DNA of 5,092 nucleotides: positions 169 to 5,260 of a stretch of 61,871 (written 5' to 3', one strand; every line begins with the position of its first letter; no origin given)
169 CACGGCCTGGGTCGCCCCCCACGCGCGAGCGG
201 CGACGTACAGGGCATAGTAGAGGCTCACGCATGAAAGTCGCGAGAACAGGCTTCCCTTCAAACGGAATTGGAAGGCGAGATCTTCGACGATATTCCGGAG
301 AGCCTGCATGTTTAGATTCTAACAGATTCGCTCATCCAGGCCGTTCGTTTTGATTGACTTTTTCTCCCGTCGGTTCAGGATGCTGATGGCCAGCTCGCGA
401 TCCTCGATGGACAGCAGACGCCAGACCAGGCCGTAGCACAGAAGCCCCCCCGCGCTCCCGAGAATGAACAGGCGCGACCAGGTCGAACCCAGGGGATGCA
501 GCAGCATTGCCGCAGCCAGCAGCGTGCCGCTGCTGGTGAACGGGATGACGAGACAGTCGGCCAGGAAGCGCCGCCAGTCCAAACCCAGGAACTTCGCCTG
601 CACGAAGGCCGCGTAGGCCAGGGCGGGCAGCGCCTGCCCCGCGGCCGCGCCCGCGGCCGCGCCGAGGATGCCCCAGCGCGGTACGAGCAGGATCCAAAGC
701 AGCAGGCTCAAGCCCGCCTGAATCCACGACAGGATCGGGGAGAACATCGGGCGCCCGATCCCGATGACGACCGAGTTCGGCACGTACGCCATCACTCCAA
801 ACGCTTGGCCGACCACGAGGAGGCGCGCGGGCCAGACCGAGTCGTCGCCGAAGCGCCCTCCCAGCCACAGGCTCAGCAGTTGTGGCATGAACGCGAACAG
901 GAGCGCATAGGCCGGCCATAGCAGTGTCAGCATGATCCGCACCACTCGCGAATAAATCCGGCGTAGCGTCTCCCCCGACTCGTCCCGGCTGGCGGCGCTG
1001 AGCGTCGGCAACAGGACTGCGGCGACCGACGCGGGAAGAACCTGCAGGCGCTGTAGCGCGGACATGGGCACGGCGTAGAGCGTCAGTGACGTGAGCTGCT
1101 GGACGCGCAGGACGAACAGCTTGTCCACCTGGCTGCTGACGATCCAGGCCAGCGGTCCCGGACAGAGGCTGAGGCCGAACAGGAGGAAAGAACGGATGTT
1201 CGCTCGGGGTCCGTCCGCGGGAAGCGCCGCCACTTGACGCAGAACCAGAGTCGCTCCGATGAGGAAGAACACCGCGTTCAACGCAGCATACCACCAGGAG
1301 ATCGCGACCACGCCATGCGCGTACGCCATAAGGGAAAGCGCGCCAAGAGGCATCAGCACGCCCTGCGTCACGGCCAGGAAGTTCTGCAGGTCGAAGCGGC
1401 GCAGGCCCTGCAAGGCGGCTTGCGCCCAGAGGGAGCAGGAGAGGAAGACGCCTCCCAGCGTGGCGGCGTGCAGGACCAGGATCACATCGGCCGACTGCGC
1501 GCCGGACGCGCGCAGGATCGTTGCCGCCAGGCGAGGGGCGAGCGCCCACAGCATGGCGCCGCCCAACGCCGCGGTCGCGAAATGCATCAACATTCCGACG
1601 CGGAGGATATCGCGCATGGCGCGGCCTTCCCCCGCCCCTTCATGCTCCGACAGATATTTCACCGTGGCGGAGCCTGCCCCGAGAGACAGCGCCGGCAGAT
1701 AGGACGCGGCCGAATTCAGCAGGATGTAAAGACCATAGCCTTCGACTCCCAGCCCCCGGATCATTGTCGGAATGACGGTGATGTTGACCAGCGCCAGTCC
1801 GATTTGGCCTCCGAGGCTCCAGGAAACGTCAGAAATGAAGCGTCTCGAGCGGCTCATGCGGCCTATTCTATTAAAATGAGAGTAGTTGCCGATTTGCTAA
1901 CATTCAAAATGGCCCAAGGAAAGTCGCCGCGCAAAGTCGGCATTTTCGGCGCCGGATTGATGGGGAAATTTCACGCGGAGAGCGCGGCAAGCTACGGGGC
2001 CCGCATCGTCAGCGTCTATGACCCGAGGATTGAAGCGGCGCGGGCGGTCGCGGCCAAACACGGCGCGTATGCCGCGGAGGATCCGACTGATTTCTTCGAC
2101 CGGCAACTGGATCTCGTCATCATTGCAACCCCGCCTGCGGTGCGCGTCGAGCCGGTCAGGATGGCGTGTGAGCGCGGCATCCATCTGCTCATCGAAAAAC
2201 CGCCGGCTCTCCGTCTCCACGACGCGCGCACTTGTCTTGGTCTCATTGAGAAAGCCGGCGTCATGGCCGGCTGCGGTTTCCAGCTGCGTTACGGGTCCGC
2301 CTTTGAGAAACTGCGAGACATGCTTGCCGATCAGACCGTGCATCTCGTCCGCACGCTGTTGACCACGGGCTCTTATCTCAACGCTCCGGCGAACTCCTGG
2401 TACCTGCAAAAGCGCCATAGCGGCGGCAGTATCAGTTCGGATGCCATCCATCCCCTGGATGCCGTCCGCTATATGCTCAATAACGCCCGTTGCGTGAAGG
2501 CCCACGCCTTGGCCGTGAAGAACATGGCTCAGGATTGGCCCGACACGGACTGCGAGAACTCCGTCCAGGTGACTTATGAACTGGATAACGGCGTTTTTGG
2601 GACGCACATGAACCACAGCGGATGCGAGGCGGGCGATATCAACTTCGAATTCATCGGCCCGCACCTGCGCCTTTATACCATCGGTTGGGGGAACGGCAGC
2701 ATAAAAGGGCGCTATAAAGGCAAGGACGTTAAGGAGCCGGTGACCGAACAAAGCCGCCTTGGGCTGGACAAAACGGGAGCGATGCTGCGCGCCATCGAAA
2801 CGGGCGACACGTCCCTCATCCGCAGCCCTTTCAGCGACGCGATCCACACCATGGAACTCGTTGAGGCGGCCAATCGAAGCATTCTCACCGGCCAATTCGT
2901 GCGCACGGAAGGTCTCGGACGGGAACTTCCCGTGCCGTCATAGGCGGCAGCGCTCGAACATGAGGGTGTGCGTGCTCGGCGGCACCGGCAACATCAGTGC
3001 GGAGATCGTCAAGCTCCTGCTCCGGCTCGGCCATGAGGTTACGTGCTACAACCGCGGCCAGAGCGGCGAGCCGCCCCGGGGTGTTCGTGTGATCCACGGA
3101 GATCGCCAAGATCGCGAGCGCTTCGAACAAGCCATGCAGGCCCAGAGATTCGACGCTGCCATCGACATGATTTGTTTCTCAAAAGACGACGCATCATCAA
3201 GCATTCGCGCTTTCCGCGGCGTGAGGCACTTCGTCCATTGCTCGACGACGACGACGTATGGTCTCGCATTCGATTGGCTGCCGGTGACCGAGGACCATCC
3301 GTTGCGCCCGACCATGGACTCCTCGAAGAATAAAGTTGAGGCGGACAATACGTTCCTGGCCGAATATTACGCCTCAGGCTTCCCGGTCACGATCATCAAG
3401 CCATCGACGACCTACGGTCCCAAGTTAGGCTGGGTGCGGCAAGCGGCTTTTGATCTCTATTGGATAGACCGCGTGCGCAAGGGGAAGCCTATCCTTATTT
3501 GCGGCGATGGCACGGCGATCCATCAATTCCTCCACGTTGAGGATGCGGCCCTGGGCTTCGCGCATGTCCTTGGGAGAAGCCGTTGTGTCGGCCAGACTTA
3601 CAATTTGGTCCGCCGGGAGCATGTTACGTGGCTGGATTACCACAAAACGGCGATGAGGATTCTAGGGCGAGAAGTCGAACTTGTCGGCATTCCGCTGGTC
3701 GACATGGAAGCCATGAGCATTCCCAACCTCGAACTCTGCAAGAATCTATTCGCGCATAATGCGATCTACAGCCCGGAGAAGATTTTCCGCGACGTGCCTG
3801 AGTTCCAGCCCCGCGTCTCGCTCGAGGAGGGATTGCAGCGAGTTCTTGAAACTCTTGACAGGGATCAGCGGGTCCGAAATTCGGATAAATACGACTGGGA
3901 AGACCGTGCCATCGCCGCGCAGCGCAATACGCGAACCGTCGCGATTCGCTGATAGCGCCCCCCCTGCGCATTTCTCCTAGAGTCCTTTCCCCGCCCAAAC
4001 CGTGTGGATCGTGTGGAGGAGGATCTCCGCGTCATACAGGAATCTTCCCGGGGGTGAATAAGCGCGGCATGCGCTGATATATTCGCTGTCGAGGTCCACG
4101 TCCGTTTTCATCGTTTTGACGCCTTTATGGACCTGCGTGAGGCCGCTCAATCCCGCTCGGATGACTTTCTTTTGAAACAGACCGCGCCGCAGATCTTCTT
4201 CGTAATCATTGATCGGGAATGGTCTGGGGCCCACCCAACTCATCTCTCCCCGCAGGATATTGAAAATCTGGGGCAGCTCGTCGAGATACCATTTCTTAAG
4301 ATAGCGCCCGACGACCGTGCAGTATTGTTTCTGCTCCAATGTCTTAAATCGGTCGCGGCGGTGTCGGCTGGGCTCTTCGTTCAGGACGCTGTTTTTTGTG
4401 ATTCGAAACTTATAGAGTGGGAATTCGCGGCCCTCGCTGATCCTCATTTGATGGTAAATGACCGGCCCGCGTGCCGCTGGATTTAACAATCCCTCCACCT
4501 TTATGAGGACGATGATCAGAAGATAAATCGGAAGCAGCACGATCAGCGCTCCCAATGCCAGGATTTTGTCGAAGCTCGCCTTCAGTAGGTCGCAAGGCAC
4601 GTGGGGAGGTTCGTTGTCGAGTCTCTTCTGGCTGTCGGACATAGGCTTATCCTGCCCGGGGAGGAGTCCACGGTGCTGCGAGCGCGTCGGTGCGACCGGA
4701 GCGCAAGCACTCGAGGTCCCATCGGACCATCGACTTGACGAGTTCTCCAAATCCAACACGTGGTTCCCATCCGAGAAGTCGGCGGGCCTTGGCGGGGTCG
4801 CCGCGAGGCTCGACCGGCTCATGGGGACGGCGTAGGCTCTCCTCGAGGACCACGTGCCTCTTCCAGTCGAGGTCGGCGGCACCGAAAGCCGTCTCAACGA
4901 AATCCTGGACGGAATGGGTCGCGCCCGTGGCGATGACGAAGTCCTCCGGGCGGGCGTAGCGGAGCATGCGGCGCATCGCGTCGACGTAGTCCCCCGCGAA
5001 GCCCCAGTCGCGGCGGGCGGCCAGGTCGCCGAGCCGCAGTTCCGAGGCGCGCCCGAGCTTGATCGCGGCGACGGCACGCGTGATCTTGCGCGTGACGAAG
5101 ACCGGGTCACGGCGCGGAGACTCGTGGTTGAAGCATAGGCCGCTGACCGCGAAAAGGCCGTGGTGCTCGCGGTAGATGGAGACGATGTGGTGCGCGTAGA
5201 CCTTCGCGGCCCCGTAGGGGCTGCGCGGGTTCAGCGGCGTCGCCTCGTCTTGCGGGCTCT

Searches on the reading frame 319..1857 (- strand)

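Call 59: search_protein_families(library=pfam, proteins=[window:319-1857:-], max_evalue=0.00001)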
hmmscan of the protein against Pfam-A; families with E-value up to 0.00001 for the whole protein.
window:319-1857:- (512 aa): 2 families
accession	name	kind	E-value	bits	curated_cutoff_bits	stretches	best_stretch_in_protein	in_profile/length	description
PF13440.11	Polysacc_synt_3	-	1e-11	45.1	23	1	92-336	54-288/293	Polysaccharide biosynthesis protein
PF01943.22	Polysacc_synt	-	6.8e-08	32.7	28.2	1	10-288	4-272/274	Polysaccharide biosynthesis protein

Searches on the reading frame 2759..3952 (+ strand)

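Call 59: search_protein_families(library=pfam, proteins=[window:2759-3952:+], max_evalue=0.00001)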
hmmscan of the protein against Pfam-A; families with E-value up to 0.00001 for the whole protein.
window:2759-3952:+ (397 aa): 3 families
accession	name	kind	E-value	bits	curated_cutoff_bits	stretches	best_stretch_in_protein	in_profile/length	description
PF01370.27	Epimerase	-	2.4e-24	86.5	20.9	1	70-282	1-238/240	NAD dependent epimerase/dehydratase family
PF16363.11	GDP_Man_Dehyd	-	2.6e-10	40.7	27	1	157-360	123-330/332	GDP-mannose 4,6 dehydratase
PF13460.12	NAD_binding_10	-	5.8e-07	30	27.2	1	74-217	1-145/184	NAD(P)H-binding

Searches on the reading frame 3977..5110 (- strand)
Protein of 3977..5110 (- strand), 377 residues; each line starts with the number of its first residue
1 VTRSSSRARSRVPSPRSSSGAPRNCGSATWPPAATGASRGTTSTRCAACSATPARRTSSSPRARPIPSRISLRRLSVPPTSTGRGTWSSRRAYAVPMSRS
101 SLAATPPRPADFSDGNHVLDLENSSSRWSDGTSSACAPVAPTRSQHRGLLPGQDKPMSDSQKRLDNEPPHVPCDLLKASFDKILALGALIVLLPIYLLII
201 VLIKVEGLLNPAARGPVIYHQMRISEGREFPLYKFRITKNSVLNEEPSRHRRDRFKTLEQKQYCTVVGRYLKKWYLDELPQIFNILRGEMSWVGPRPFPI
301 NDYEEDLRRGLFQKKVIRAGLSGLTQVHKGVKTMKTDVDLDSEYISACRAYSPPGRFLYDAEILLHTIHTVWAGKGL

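Call 59: search_protein_families(library=pfam, proteins=[window:3977-5110:-], max_evalue=0.00001)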
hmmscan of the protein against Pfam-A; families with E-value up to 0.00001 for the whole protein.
window:3977-5110:- (377 aa): 1 family
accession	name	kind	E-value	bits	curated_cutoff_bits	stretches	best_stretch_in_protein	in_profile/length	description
PF02397.22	Bac_transf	-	2e-36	125.6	27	1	177-371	1-177/179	Bacterial sugar transferase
